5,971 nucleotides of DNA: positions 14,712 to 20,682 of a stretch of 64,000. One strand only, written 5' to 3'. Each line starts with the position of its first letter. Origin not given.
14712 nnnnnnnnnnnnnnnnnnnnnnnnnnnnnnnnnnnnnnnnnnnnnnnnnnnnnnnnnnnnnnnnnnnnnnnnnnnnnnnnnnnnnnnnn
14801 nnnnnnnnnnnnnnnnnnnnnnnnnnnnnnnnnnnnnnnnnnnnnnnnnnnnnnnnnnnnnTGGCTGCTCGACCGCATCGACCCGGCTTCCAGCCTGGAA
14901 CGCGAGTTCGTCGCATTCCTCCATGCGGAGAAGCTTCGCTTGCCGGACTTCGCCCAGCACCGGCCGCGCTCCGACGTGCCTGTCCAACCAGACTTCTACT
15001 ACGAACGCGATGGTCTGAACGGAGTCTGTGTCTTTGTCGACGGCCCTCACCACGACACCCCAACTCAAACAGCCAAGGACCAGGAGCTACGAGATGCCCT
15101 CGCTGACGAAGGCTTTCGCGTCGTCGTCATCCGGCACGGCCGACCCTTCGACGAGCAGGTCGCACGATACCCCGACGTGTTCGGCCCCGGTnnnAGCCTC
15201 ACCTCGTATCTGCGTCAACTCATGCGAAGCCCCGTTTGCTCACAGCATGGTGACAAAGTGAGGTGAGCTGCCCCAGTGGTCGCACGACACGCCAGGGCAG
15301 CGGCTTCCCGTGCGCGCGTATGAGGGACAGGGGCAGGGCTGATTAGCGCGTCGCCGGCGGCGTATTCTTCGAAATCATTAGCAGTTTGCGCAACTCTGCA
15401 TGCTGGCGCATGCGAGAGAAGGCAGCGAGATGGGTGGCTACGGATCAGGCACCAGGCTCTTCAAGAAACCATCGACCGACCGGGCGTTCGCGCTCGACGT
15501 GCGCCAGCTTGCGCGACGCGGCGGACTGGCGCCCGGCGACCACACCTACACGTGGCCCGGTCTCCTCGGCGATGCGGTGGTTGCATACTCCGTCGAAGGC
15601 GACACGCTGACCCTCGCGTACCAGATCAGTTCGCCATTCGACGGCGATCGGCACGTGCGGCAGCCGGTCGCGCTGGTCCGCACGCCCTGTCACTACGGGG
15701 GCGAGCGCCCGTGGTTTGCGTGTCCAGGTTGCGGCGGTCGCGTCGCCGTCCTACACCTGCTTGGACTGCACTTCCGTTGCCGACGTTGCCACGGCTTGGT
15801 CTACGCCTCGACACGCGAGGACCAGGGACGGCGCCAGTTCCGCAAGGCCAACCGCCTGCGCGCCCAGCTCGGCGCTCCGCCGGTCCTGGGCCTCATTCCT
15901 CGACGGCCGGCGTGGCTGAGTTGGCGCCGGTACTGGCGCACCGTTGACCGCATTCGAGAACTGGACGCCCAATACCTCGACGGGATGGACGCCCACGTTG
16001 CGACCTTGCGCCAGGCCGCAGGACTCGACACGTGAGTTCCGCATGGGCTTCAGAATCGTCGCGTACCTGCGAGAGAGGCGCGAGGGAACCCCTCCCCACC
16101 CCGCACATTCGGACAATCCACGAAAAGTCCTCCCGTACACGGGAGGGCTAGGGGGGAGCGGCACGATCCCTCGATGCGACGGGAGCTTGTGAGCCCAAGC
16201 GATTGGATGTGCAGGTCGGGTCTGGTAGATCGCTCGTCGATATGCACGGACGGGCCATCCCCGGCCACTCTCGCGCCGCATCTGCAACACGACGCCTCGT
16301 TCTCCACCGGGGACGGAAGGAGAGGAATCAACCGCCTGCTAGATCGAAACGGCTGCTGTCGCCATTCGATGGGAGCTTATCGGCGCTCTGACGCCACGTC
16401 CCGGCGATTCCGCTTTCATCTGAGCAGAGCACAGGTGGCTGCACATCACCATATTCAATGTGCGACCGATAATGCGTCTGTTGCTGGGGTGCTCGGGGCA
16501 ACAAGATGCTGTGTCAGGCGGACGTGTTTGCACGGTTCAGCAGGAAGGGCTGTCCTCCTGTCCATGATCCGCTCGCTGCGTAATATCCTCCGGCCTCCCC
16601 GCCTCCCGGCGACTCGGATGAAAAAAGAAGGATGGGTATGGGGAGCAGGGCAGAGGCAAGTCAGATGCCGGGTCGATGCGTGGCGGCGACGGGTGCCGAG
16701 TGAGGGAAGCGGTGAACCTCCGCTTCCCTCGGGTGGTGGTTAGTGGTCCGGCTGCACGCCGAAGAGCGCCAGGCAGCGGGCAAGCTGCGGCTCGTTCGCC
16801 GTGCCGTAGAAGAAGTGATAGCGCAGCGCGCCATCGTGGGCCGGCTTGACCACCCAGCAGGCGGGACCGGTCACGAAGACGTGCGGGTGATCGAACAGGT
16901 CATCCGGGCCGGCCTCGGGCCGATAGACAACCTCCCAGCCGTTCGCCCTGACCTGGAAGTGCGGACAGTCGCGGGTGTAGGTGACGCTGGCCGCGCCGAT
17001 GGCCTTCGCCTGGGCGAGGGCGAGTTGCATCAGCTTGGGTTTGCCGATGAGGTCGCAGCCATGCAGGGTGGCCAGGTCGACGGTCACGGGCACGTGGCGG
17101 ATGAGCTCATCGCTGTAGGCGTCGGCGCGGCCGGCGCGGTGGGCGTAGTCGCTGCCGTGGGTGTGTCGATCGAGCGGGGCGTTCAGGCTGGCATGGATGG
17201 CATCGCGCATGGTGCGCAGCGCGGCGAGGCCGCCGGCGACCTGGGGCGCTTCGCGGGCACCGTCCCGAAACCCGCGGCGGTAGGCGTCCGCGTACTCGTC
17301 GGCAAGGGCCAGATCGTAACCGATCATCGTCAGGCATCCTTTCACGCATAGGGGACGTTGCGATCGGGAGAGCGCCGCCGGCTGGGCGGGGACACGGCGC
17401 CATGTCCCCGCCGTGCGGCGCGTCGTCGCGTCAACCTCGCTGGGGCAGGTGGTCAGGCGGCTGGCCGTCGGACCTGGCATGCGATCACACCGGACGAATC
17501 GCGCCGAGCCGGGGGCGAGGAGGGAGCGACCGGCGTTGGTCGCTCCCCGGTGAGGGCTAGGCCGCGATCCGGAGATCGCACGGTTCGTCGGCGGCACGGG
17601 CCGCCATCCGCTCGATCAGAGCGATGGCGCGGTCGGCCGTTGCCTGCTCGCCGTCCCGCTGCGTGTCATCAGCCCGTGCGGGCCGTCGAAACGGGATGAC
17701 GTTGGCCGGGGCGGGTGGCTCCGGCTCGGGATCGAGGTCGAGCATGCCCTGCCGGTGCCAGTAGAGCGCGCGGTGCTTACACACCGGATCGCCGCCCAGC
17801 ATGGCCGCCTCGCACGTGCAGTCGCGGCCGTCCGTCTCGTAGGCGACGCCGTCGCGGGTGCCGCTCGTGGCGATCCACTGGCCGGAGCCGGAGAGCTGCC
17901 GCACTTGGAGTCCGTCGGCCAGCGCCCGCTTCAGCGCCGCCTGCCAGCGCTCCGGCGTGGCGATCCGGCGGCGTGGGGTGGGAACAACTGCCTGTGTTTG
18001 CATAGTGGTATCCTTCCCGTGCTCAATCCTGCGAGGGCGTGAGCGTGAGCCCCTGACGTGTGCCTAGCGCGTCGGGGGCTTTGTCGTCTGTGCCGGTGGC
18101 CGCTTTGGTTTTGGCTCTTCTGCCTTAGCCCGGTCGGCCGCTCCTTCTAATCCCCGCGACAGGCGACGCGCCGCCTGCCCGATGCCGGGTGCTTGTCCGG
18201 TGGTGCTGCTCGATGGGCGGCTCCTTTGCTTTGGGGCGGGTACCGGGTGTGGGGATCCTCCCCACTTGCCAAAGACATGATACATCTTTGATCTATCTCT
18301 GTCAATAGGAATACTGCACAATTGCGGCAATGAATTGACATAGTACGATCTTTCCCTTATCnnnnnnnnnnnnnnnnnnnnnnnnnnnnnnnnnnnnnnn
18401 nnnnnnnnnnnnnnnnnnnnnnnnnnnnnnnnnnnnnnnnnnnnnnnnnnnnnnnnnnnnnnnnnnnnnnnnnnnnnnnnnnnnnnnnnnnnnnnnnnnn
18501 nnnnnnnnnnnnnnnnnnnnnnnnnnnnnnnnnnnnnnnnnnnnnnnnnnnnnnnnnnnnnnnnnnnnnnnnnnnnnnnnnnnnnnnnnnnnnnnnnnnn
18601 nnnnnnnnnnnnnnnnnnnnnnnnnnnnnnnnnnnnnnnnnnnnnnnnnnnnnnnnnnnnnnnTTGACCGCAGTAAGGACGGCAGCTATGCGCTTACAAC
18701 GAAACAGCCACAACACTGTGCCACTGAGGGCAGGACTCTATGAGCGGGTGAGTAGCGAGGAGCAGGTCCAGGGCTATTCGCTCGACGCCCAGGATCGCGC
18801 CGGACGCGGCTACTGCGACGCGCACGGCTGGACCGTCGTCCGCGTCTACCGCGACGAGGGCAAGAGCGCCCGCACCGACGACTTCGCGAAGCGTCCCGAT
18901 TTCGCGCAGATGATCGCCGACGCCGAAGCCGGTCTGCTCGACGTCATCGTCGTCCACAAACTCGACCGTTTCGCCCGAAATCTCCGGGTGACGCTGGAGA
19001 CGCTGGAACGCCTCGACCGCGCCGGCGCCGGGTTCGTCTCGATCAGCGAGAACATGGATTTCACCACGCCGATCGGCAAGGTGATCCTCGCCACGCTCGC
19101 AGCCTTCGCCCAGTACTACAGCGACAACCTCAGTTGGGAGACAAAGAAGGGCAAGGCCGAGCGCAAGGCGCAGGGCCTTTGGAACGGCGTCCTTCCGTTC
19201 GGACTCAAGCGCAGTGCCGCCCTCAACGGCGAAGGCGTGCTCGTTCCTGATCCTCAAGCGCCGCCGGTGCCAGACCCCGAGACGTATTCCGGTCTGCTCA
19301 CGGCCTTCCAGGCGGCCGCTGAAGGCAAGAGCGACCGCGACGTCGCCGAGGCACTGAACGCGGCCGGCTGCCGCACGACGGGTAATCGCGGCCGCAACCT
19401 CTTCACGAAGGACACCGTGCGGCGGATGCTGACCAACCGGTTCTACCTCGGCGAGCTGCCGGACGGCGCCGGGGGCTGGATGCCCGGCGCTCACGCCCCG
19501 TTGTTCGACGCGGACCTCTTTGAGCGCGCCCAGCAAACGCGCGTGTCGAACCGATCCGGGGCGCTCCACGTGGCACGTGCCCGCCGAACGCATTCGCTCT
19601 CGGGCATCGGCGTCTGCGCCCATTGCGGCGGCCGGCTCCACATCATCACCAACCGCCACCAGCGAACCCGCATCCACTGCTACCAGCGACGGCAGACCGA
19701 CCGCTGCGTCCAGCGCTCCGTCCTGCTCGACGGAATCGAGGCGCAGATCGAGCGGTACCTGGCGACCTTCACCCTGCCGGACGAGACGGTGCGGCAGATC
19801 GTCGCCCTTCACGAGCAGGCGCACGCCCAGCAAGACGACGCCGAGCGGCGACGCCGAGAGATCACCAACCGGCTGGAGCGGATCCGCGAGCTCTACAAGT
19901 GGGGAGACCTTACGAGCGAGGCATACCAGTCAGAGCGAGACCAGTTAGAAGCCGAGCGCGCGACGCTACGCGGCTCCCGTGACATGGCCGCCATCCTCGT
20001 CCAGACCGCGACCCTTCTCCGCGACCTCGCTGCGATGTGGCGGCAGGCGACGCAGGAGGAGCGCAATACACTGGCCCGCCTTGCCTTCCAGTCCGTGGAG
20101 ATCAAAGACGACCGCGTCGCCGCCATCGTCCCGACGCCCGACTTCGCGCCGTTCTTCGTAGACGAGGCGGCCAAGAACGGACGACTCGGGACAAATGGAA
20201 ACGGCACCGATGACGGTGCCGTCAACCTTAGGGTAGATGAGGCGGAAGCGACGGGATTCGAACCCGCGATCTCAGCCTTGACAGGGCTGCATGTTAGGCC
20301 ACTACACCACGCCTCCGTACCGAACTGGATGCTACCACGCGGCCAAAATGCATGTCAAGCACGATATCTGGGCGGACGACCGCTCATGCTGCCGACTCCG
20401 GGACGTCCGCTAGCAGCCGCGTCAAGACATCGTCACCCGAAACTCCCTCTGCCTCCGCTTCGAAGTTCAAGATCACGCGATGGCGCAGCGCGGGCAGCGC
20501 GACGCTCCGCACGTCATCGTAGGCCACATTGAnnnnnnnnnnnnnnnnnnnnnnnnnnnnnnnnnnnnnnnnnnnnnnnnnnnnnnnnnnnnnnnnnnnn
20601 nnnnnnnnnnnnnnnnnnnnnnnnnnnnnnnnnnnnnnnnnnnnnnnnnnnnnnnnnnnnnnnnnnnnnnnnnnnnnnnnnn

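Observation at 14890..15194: DUF559/Vsr-like PD-(D/E)xK domain at the C-terminus of the giant helicase: possible replacement for the missing PLD nuclease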

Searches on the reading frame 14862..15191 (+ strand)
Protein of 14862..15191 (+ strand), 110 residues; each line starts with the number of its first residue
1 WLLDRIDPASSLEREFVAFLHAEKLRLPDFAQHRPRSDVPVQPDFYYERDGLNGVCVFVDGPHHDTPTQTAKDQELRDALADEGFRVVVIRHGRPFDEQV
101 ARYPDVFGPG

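Call 41: search_solved_structures(query=A2, max_evalue=10, show_alignments=5)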
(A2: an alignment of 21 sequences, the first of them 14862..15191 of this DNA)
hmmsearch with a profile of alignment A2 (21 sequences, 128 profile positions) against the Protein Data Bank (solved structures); distinct sequences matched with E-value up to 10: 3.
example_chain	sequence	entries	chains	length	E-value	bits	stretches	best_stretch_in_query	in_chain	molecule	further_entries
3r3p_A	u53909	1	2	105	0.067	16.2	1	75-116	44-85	Mobile intron protein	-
2zad_A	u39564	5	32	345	0.66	13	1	94-121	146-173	Muconate cycloisomerase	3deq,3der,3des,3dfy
8tu0_A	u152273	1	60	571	1.1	12.2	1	54-82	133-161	VP2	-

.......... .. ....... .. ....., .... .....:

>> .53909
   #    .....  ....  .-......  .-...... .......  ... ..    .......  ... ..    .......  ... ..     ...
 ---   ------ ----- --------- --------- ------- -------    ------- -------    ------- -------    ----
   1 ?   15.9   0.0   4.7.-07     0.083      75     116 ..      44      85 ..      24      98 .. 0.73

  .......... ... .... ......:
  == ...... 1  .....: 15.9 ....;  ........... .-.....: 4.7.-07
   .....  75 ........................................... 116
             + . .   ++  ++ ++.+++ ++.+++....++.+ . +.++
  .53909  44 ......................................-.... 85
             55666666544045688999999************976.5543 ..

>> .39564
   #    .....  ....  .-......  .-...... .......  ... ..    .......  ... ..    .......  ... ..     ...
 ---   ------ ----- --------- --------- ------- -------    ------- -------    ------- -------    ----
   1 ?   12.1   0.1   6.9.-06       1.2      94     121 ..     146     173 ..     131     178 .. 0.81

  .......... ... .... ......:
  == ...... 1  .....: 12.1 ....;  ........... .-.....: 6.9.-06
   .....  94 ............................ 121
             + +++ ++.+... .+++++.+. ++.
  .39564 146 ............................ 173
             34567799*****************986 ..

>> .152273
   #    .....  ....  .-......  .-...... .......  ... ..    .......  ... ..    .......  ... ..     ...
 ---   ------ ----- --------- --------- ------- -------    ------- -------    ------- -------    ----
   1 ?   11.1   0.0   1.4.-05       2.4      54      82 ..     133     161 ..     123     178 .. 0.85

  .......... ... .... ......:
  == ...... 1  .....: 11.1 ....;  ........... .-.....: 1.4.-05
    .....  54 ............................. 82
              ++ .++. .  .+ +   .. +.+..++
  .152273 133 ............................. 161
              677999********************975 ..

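Call 47: search_protein_representatives(alignment_id=A2)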
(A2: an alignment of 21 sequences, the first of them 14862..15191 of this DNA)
Query: 21 sequences, 128 profile positions. Proteins with E-value up to 0.001 (for the whole library): 1125; up to 1e-10: 581; up to 1e-30: 69. The best 150 are listed.
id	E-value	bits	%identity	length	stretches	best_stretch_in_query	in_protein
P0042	3.4e-50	185.3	-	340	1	9-125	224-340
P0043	7.3e-50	184.2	-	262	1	3-126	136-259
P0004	2.9e-49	182.3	-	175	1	4-126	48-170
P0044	4.8e-48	178.3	-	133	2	63-126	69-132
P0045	7.7e-48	177.7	-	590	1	6-127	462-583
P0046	1.1e-47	177.1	-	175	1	4-127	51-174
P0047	1.7e-47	176.5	-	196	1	8-127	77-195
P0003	1.7e-46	173.3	-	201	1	3-127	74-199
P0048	1.5e-45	170.3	-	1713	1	3-127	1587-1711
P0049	5.2e-45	168.5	-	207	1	6-126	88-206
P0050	7.7e-45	168.0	-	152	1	4-126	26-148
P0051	2.6e-44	166.3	-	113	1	21-127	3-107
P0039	2.3e-43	163.2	-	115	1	29-127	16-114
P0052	7.2e-43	161.6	-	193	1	3-127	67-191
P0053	2.1e-42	160.1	-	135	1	4-127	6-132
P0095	2.5e-31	124.3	-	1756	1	9-127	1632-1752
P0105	7.8e-31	122.7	-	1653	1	4-127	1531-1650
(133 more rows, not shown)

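Call 49: search_protein_families(library=pfam, alignment_id=A3, max_evalue=0.01)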
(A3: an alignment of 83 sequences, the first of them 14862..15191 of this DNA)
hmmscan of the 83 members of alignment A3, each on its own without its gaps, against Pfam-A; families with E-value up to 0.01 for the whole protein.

A. member 1, window:14862-15191:+ (110 aa): 0 families

B. families by the number of members that match (of 83 scanned): 8 families
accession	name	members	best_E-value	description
PF04480.18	DUF559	22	2.6e-05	Protein of unknown function (DUF559)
PF09369.15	MZB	21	2.6e-11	MrfA Zn-binding domain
PF18741.7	MTES_1575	10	0.0001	REase_MTES_1575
PF21778.2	DUF6873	2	0.0075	Family of unknown function (DUF6873)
PF14011.11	ESX-1_EspG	1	0.00032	EspG family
PF00126.33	HTH_1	1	0.0029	Bacterial regulatory helix-turn-helix protein, lysR family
PF13556.12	HTH_30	1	0.0056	PucR C-terminal helix-turn-helix domain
PF18024.7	HTH_50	1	0.0077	Helix-turn-helix domain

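Call 69: predict_structure(alignment_id=A2)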
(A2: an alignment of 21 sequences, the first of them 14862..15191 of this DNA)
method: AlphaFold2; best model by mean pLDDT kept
length: 110 residues; sequences in the alignment: 21
mean_pLDDT: 90.7   pTM: 0.84
mean pLDDT of the five models: 90.7, 89.7, 85.3, 84.1, 82.4
residues with pLDDT >= 90: 80; 70-90: 22; 50-70: 8; < 50: 0
segments of 3 or more residues with pLDDT < 50: none
pLDDT, mean of each block of 10 residues (from residue 1): 68 93 95 89 94 94 90 95 96 95 90
secondary structure, 60 per line:
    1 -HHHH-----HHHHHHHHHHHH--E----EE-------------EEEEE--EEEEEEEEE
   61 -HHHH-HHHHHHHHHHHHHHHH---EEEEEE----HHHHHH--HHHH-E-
elements in order: H2-5 H11-22 E45-49 E52-60 H62-65 H67-82 E86-91 H96-101 H104-107

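Call 71: fold_search(model_id=the predicted structure, library=pdb)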
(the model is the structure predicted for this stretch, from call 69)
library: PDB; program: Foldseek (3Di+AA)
matches with E <= 10: 547; with E <= 0.001: 0
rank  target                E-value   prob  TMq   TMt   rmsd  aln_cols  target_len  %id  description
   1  7oro_A                1.0e-01  0.35  0.33  0.03  10.1       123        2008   19  La Crosse virus polymerase at replication early-elongation stage (released 2022-02-16)
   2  6qw5_B                1.4e-01  0.35  0.34  0.23   6.2       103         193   14  Structure and function of the toscana virus cap snatching endonuclease (released 2019-09-25)
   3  6qvv_A                1.4e-01  0.33  0.32  0.21   6.9       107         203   15  Structure and function of phenuiviridae cap snatching endonucleases (released 2019-09-25)
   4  9dou_A                1.4e-01  0.21  0.30  0.07   7.7       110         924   13  Taeniopygia guttata R2 retrotransposon (R2Tg) initiating target-primed reverse transcription (released 2025-05-21)
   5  6y6k                  1.5e-01  0.35  0.35  0.05   7.1       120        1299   13  Cryo-EM structure of a Phenuiviridae L protein (released 2020-04-08)
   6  7ewz_B                1.5e-01  0.33  0.40  0.30   8.8       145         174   15  Crystal structure of Ebinur Lake virus cap snatching endonuclease (D92A mutant) (released 2022-01-26)
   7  2eo0_B                1.5e-01  0.28  0.32  0.30   6.8        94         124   21  Crystal Structure of Holliday Junction Resolvase ST1444 (released 2007-10-02)
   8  6qvv_B                1.5e-01  0.23  0.30  0.20   7.9       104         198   14  Structure and function of phenuiviridae cap snatching endonucleases (released 2019-09-25)
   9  1f1z_A                1.6e-01  0.63  0.43  0.21   6.0       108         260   16  TNSA, a catalytic component of the TN7 transposition system (released 2000-06-28)
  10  7ex6_D                1.8e-01  0.25  0.35  0.25   9.0       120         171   17  Crystal structure of Ebinur Lake virus cap snatching endonuclease in complex with inhibitor 11 (released 2022-02-16)
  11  7ewu_A                1.9e-01  0.28  0.34  0.24   9.5       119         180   16  Crystal structure of Ebinur Lake virus cap snatching endonuclease (WT) (released 2022-01-26)
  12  1t0f_A                2.1e-01  0.66  0.45  0.22   5.4       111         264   17  Crystal Structure of the TnsA/TnsC(504-555) complex (released 2004-11-09)
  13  4qbl_D                2.3e-01  0.47  0.46  0.43   5.3       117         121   18  VRR_NUC domain protein (released 2014-09-10)
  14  1t0f_B                2.5e-01  0.35  0.35  0.17  13.6        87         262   10  Crystal Structure of the TnsA/TnsC(504-555) complex (released 2004-11-09)
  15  2vld_B                2.6e-01  0.35  0.42  0.24   6.9       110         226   13  crystal structure of a repair endonuclease from Pyrococcus abyssi (released 2009-05-19)
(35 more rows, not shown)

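Call 72: search_solved_structures(query=A3, max_evalue=10, show_alignments=3)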
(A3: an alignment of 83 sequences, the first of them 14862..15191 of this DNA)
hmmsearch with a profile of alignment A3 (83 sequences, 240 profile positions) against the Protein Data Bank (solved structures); distinct sequences matched with E-value up to 10: 4.
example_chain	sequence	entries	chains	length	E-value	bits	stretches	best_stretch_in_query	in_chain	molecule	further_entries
9tu7_Y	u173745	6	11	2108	0.0069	19.1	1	10-94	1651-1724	DEAD/DEAH box helicase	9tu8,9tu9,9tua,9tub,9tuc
8tu0_A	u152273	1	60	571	1.4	11.5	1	147-172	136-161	VP2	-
3r3p_A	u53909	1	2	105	1.5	11.4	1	175-202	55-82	Mobile intron protein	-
3fx7_A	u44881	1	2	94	3.5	10.2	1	75-140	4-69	Putative uncharacterized protein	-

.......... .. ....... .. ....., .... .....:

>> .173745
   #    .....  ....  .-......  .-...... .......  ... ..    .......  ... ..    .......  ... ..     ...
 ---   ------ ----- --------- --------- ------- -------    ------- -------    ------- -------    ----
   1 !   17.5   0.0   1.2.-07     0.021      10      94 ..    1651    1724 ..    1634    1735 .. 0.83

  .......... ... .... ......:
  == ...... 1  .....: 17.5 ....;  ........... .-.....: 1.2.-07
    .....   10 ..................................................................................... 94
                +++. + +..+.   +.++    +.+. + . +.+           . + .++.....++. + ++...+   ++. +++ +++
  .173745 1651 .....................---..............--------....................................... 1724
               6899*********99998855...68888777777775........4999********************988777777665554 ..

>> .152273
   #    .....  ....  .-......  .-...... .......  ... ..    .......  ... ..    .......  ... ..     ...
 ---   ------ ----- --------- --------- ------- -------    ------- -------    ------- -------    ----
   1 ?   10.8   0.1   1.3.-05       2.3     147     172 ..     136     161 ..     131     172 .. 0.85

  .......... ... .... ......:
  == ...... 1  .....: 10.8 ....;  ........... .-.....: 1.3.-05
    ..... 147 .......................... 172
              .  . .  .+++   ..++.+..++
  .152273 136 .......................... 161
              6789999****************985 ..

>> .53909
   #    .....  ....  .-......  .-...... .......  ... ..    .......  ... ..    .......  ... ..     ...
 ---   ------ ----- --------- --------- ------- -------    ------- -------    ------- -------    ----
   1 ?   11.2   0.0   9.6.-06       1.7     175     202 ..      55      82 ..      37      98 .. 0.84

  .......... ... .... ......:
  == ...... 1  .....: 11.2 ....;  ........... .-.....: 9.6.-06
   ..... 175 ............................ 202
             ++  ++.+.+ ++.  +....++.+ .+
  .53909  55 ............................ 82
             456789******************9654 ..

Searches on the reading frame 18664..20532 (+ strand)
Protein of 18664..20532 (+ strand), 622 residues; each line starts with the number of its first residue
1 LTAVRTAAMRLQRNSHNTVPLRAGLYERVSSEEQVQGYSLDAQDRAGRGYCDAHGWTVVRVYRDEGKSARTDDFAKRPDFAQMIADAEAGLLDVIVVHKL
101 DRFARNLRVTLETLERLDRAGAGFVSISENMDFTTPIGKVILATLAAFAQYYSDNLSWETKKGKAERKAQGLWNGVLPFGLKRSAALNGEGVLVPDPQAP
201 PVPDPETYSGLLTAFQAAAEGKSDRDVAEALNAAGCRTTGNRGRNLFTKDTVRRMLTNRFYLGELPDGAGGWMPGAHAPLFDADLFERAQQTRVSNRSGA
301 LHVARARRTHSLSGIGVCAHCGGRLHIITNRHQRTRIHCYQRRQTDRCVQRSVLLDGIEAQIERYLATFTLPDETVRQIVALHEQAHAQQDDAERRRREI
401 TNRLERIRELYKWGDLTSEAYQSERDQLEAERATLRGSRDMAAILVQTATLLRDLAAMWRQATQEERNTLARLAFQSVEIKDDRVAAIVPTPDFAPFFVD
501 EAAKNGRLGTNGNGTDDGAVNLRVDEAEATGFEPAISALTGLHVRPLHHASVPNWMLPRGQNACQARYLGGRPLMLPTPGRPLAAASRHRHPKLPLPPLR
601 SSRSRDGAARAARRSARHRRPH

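Call 55: search_protein_families(library=pfam, proteins=[window:18664-20532:+], max_evalue=0.01)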
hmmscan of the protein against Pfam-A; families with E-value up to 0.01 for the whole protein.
window:18664-20532:+ (622 aa): 3 families
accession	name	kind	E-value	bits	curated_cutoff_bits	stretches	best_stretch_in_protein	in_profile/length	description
PF00239.26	Resolvase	-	4.9e-37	127.7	23.3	1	25-172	3-144/145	Resolvase, N terminal domain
PF07508.19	Recombinase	-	5.2e-12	46.3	21.1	1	213-293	9-99/102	Recombinase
PF13408.12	Zn_ribbon_recom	-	4.7e-07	30.5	25.3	1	312-366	2-57/58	Recombinase zinc beta ribbon domain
